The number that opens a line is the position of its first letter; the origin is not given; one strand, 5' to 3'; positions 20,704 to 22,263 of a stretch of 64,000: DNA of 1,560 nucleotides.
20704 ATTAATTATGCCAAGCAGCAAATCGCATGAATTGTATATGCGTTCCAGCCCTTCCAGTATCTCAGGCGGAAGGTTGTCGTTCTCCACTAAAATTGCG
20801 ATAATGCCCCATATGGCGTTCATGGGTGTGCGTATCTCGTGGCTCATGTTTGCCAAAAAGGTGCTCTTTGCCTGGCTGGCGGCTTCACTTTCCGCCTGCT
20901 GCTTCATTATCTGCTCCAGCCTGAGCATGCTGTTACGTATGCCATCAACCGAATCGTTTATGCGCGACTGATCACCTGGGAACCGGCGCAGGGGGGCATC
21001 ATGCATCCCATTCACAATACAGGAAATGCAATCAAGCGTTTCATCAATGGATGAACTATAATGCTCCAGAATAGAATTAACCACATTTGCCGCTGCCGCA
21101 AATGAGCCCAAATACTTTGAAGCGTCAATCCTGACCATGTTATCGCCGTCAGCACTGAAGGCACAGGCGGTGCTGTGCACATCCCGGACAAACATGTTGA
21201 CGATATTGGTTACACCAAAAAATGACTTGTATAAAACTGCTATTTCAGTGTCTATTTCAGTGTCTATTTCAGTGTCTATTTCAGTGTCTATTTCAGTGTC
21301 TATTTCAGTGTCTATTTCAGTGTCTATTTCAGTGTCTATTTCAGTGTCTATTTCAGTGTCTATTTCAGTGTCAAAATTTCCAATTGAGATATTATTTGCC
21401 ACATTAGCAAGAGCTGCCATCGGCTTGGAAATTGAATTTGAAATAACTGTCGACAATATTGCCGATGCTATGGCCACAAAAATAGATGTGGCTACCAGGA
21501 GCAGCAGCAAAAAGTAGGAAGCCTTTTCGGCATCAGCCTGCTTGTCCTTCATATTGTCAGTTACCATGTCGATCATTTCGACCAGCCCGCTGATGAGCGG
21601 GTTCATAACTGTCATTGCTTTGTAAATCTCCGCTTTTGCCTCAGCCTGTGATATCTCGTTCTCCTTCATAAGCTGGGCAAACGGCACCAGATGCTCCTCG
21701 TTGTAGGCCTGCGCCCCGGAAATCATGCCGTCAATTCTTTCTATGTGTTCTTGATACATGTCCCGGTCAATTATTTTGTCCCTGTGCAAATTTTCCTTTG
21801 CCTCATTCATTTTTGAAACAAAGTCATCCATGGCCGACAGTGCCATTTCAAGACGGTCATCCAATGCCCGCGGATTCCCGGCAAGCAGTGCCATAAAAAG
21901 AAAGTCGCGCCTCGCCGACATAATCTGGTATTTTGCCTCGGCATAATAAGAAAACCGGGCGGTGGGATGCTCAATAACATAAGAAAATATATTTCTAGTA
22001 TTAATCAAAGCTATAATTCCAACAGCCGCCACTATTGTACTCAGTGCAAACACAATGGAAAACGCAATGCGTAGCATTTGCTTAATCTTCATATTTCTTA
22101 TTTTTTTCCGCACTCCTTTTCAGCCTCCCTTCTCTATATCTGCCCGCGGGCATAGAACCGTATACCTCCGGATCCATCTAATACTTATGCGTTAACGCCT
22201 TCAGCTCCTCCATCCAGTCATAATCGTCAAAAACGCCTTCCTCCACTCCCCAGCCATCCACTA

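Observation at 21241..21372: Perfect 11 x 12-bp in-frame tandem repeat expanding the HAMP connector of a sensor kinase by (Asp-Thr-Glu-Ile)n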

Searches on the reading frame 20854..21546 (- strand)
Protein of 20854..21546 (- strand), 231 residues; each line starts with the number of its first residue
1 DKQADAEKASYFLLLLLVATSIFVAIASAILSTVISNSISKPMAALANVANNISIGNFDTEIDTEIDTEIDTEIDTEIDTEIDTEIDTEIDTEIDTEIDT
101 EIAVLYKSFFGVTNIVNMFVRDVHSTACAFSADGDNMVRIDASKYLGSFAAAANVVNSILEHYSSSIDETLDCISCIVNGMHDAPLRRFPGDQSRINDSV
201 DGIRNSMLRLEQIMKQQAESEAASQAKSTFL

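Call 7: search_protein_families(library=pfam, proteins=[window:20911-21543:-], max_evalue=10)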
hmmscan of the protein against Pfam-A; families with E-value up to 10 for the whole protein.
seq(211 aa): 5 families
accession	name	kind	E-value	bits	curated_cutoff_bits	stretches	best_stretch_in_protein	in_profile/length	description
PF18575.6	HAMP_N3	-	4.4e-07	29.8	25.7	1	180-206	16-42/43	HAMP N-terminal domain 3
PF06390.17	NESP55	-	0.00014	22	35.4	1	55-102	110-157/261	Neuroendocrine-specific golgi protein P55 (NESP55)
PF18947.5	HAMP_2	-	0.00081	19.7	24.3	2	37-66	19-48/67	HAMP domain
PF00672.30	HAMP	-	0.037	14.8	25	1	34-63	2-31/53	HAMP domain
PF05696.16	DUF826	-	0.1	13.2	25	1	78-86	27-35/75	Protein of unknown function (DUF826)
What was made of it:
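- Pfam HAMP is below its gathering score in the window protein at every copy number (call 7), so the HAMP call rests on homology and structure prediction.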

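Call 40: predict_structure(protein=window:20854-21546:-)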
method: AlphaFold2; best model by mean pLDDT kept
length: 231 residues; sequences in the alignment: 1
mean_pLDDT: 46.3   pTM: 0.20
mean pLDDT of the five models: 46.3, 44.6, 43.7, 42.0, 40.1
residues with pLDDT >= 90: 0; 70-90: 10; 50-70: 78; < 50: 143
segments of 3 or more residues with pLDDT < 50: 1-3, 32-63, 98-193, 224-231
pLDDT, mean of each block of 10 residues (from residue 1): 53 66 59 45 40 41 49 55 55 51 36 35 32 30 33 37 39 39 36 54 70 66 46 36
secondary structure, 60 per line:
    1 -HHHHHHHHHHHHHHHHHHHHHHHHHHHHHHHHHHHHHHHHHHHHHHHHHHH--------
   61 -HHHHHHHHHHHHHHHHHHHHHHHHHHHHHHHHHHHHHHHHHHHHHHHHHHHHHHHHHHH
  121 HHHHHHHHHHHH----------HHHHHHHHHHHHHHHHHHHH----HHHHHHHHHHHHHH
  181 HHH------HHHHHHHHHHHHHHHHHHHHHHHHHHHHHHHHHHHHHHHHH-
elements in order: H2-52 H62-132 H143-162 H167-183 H190-230
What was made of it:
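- Tried and rejected: Single-sequence AF2 was uninformative (pLDDT 46, call 40).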

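Call 63: predict_structure(alignment_id=A1)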
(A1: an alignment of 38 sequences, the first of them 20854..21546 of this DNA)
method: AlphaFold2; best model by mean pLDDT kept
length: 231 residues; sequences in the alignment: 38
mean_pLDDT: 86.1   pTM: 0.62
mean pLDDT of the five models: 86.1, 85.2, 84.5, 83.7, 81.4
residues with pLDDT >= 90: 144; 70-90: 45; 50-70: 42; < 50: 0
segments of 3 or more residues with pLDDT < 50: none
pLDDT, mean of each block of 10 residues (from residue 1): 92 97 97 91 86 80 58 56 54 55 83 92 97 96 96 97 96 97 96 97 96 94 83 57
secondary structure, 60 per line:
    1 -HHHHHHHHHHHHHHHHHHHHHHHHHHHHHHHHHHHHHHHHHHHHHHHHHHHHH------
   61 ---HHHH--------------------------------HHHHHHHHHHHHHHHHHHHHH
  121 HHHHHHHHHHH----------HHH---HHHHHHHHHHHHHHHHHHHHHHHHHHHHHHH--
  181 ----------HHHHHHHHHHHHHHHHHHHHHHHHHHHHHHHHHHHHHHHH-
elements in order: H2-54 H64-67 H100-131 H148-178 H191-230
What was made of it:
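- On HAMP domain (PF00672): AF2 with an alignment gives helices at aa 191-243 and 289-320 at high pLDDT (call 63). Only monomer prediction was available (calls 40, 63).
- Helices cover aa 191-243 and 289-320 at pLDDT 83-97, and the repeat is a coil at pLDDT 54-58 (call 63). AF2 keeps the HAMP helices (call 63).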

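Call 68: fold_search(model_id=the predicted structure, library=pdb)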
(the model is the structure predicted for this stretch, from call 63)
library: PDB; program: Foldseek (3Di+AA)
matches with E <= 10: 29; with E <= 0.001: 2
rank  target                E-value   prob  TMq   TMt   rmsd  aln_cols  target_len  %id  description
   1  4i3m                  2.0e-04  1.00  0.34  0.50  10.5       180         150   13  Aer2 poly-HAMP domains: L44H HAMP1 CW-lock mutant (released 2013-02-27)
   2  4i44                  8.0e-04  1.00  0.35  0.47   8.2       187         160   13  Aer2 poly-HAMP domains: V33G HAMP1 inverted signaling mutant (released 2013-02-27)
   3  3lnr                  4.4e-03  1.00  0.34  0.47  10.4       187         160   13  Crystal structure of poly-HAMP domains from the P. aeruginosa soluble receptor Aer2 (released 2010-05-05)
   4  9a5d_A                4.7e-01  0.89  0.28  0.12   6.5       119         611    8  Integrative model of WALK-YYCH by crosslinking MS and deep learning (released 2024-09-18)
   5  2l7i_MODEL_1_A        2.3e+00  0.80  0.20  0.69   1.6        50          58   16  The solution structure of the HAMP domain of the hypothetical transmembrane receptor Af1503 (A291F variant) (released 2011-01-19)
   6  3zrw_A                2.6e+00  0.25  0.23  0.46  18.1       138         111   16  The structure of the dimeric Hamp-Dhp fusion A291V mutant (released 2011-06-29)
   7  9evs_D                3.0e+00  0.03  0.14  0.09  27.8       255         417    9  Structure of the flowering plant mitoribosome with P-site tRNA (released 2025-09-03)
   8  4l3i_A                4.5e+00  0.08  0.20  0.12  13.9       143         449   10  Structure of the microtubule associated protein PRC1 (Protein Regulator of Cytokinesis 1) (released 2013-07-17)
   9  4cti_C                5.0e+00  0.09  0.21  0.24  19.9       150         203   15  Escherichia coli EnvZ histidine kinase catalytic part fused to Archaeoglobus fulgidus Af1503 HAMP domain (released 2014-04-09)
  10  8re4_M                5.0e+00  0.03  0.13  0.09  13.2        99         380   20  Cryo-EM structure of bacterial RNA polymerase-sigma54 initial transcribing complex - 5nt pre-translocated complex (released 2024-01-17)
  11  4cti_B                5.7e+00  0.09  0.20  0.20  18.8       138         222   14  Escherichia coli EnvZ histidine kinase catalytic part fused to Archaeoglobus fulgidus Af1503 HAMP domain (released 2014-04-09)
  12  4l3i_B                6.0e+00  0.05  0.17  0.10  13.4       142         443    7  Structure of the microtubule associated protein PRC1 (Protein Regulator of Cytokinesis 1) (released 2013-07-17)
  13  4dvz                  6.0e+00  0.05  0.17  0.09  27.8       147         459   13  Crystal structure of the Helicobacter pylori CagA oncoprotein (released 2012-07-25)
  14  7sqc_P0               6.0e+00  0.04  0.14  0.10  20.7        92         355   14  Ciliary C1 central pair apparatus isolated from Chlamydomonas reinhardtii (released 2022-04-13)
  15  7tu2_A                6.4e+00  0.04  0.16  0.09  13.1        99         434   16  Structure of the L. blandensis dGTPase R37A mutant bound to Mn (released 2022-06-01)
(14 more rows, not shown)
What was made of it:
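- On HAMP domain (PF00672): Foldseek hits are Aer2 poly-HAMP 4i3m/4i44/3lnr (E 2e-4 to 4e-3) and Af1503 2l7i (rmsd 1.6 Å over 50 columns) (call 68).
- Foldseek top hits are Aer2 poly-HAMP (E 2e-4) and Af1503 HAMP (rmsd 1.6 Å over 50 residues) (call 68).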

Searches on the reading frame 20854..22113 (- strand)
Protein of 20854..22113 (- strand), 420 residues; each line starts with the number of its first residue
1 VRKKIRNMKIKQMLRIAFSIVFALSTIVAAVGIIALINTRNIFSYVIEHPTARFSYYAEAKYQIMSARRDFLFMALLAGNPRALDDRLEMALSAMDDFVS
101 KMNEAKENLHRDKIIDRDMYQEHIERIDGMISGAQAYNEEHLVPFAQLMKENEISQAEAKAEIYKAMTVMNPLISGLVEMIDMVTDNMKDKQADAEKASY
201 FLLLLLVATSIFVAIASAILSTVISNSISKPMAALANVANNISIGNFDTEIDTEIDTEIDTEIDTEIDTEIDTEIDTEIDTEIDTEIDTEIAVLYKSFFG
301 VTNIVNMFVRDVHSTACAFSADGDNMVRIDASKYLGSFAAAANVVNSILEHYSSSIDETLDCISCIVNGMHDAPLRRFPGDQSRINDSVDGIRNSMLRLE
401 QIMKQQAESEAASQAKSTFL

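Call 23: search_protein_representatives(protein=window:20854-22113:-)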
Query: 420 residues. Proteins with E-value up to 0.001 (for the whole library): 1147; up to 1e-10: 217; up to 1e-30: 7. The best 150 are listed.
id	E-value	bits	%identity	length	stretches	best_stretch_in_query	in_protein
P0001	8.7e-83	294.8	41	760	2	4-258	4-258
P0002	1.5e-44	169.0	48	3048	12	249-291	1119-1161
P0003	1.3e-37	146.1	28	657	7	318-403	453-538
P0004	1.7e-37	145.8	42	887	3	281-420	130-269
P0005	6.2e-32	127.5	29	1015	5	278-400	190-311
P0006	5.1e-31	124.4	29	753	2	5-258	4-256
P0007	9.3e-31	123.6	26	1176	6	307-408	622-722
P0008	2.6e-30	122.2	26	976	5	259-399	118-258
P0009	1.9e-29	119.3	27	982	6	323-411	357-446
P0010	4.5e-28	114.8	30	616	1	4-236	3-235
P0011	5.8e-28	114.4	30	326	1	6-236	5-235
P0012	2.6e-27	112.3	28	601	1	6-241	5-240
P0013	4.6e-27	111.4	25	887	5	305-405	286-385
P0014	8.8e-27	110.5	23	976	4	6-406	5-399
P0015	1.5e-26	109.7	28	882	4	321-399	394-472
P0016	2.0e-26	109.3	27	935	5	8-253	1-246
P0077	2.1e-16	76.4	57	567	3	242-292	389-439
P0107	1.2e-14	70.5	51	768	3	240-292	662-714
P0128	1.8e-13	66.7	35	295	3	244-291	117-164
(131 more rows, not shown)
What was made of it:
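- Tried and rejected: The exhaustive representative search did find homologues, the best at 41% identity (call 23).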

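Call 26: search_protein_families(library=pfam, proteins=[P0001, P0006, P0016, P0002, P0077, P0107, P0128], max_evalue=0.001)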
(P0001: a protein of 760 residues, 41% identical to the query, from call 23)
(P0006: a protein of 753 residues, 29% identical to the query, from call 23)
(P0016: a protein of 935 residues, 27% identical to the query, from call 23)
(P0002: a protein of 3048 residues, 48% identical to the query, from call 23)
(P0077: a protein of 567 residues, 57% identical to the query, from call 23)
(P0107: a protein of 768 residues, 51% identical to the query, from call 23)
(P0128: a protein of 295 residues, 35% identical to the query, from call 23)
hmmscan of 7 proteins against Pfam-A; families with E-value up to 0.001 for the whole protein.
P0001 (760 aa): 7 families
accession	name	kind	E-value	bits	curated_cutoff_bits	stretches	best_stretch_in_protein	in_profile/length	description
PF02518.31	HATPase_c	-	2.3e-30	105.7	26.4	1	495-609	1-108/111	Histidine kinase-, DNA gyrase B-, and HSP90-like ATPase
PF00072.30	Response_reg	-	1.4e-21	77.1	30.2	1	640-755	1-110/111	Response regulator receiver domain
PF00512.31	HisKA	-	1.3e-17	64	26.9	1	383-447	1-65/66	His Kinase A (phospho-acceptor) domain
PF00672.30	HAMP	-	2.2e-11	44.3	25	1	224-271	2-49/53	HAMP domain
PF18575.6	HAMP_N3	-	5.7e-09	35.8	25.7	1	324-361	2-39/43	HAMP N-terminal domain 3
PF18947.5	HAMP_2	-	2.4e-05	24.6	24.3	0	301-342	1-42/67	HAMP domain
PF12729.13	4HB_MCP_1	-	0.00031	20.8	27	1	8-70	2-64/181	Four helix bundle sensory module for signal transduction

P0006 (753 aa): 5 families
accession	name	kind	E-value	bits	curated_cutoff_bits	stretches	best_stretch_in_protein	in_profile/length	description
PF00015.26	MCPsignal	-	6.8e-46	156.7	34.6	1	563-718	2-171/172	Methyl-accepting chemotaxis protein (MCP) signalling domain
PF18947.5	HAMP_2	-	4.3e-27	94.3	24.3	2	435-500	2-67/67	HAMP domain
PF18575.6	HAMP_N3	-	3.2e-16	59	25.7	1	321-362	1-42/43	HAMP N-terminal domain 3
PF00672.30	HAMP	-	4.4e-13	49.8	25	1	221-265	1-45/53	HAMP domain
PF12729.13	4HB_MCP_1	-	1.8e-07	31.4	27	1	6-100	1-94/181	Four helix bundle sensory module for signal transduction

P0016 (935 aa): 5 families
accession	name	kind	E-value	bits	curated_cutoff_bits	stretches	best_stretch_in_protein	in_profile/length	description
PF18947.5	HAMP_2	-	7.7e-53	176.8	24.3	3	387-453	1-66/67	HAMP domain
PF00015.26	MCPsignal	-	1.2e-44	152.7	34.6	1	746-901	2-171/172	Methyl-accepting chemotaxis protein (MCP) signalling domain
PF00672.30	HAMP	-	1.6e-12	48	25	0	221-258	6-41/53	HAMP domain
PF12729.13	4HB_MCP_1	-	7.6e-08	32.6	27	1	1-105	2-105/181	Four helix bundle sensory module for signal transduction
PF18575.6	HAMP_N3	-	2.3e-06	27.5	25.7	0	331-360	14-43/43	HAMP N-terminal domain 3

P0002 (3048 aa): 9 families
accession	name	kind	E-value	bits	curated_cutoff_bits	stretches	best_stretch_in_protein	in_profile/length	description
PF07686.23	V-set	-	1e-63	212.7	26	7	27-107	6-93/109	Immunoglobulin V-set domain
PF13927.12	Ig_3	-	3.3e-40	136.9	30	0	625-699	13-73/78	Immunoglobulin domain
PF13895.12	Ig_2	-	7.6e-16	58.6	27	0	247-309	13-75/79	Immunoglobulin domain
PF00047.31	ig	-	2e-15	57.3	21.8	0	1228-1312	6-78/81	Immunoglobulin domain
PF07679.22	I-set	-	7.2e-15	55.3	23.7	0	30-121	13-90/90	Immunoglobulin I-set domain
PF16681.11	Ig_5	-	1.4e-09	38.6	27.3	0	32-55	7-30/82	Ig-like domain on T-cell surface glycoprotein CD3 epsilon chain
PF03293.19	Pox_RNA_pol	-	8.8e-08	32.5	25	0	1842-1901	90-151/160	Poxvirus DNA-directed RNA polymerase, 18 kD subunit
PF08205.18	C2-set_2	-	1.4e-07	31.9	21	0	868-904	52-88/89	CD80-like C2-set immunoglobulin domain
PF13995.12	YebF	-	0.00047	20.5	27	0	1401-1425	54-78/89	YebF-like protein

P0077 (567 aa): 1 family
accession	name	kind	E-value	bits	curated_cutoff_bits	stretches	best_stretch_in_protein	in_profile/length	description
PF04886.17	PT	-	7.1e-14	51.5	26.2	0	450-484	1-35/36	PT disordered repeat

P0107 (768 aa): 0 families

P0128 (295 aa): 1 family
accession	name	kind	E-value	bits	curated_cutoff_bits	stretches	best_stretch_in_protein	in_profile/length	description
PF02389.20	Cornifin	-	9e-05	23.1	34.8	1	112-222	7-119/135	Cornifin (SPRR) family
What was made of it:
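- On HAMP domain (PF00672): The closest homologue, P0001, does pass (44.3 bits) at the colinear position (call 26).
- The closest homologue, P0001 (41% identity), has a bona fide HAMP at the colinear site (44.3 bits, call 26).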

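Call 62: search_protein_families(library=pfam, proteins=[P0010, P0012], max_evalue=0.01)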
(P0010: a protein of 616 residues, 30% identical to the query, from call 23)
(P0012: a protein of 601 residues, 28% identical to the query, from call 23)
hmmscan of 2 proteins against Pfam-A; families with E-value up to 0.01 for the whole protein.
P0010 (616 aa): 3 families
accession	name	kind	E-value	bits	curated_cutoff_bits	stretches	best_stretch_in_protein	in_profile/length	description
PF00015.26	MCPsignal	-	2.6e-44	151.6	34.6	1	385-540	2-171/172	Methyl-accepting chemotaxis protein (MCP) signalling domain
PF12729.13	4HB_MCP_1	-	7.7e-06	26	27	1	6-125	1-121/181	Four helix bundle sensory module for signal transduction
PF02203.21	TarH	-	0.0039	17.5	25.2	1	4-69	2-67/177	Tar ligand binding domain homologue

P0012 (601 aa): 3 families
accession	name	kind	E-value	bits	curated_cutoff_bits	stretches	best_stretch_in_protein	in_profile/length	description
PF00015.26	MCPsignal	-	5e-42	144.1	34.6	1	367-524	2-170/172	Methyl-accepting chemotaxis protein (MCP) signalling domain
PF12729.13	4HB_MCP_1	-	1.5e-05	25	27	1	6-64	1-59/181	Four helix bundle sensory module for signal transduction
PF02203.21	TarH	-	0.00039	20.8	25.2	1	5-100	3-100/177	Tar ligand binding domain homologue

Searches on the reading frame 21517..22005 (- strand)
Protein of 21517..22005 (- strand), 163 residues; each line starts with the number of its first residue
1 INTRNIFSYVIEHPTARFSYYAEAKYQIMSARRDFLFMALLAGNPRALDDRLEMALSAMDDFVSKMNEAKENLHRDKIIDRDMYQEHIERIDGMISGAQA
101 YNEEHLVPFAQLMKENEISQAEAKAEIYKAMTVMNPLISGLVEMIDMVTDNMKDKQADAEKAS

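Call 25: find_homologous_proteins(query=window:21517-22005:-, max_evalue=0.001)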
Query seq(163 aa): 277 candidates shared short words with the query, none scored E <= 0.001.
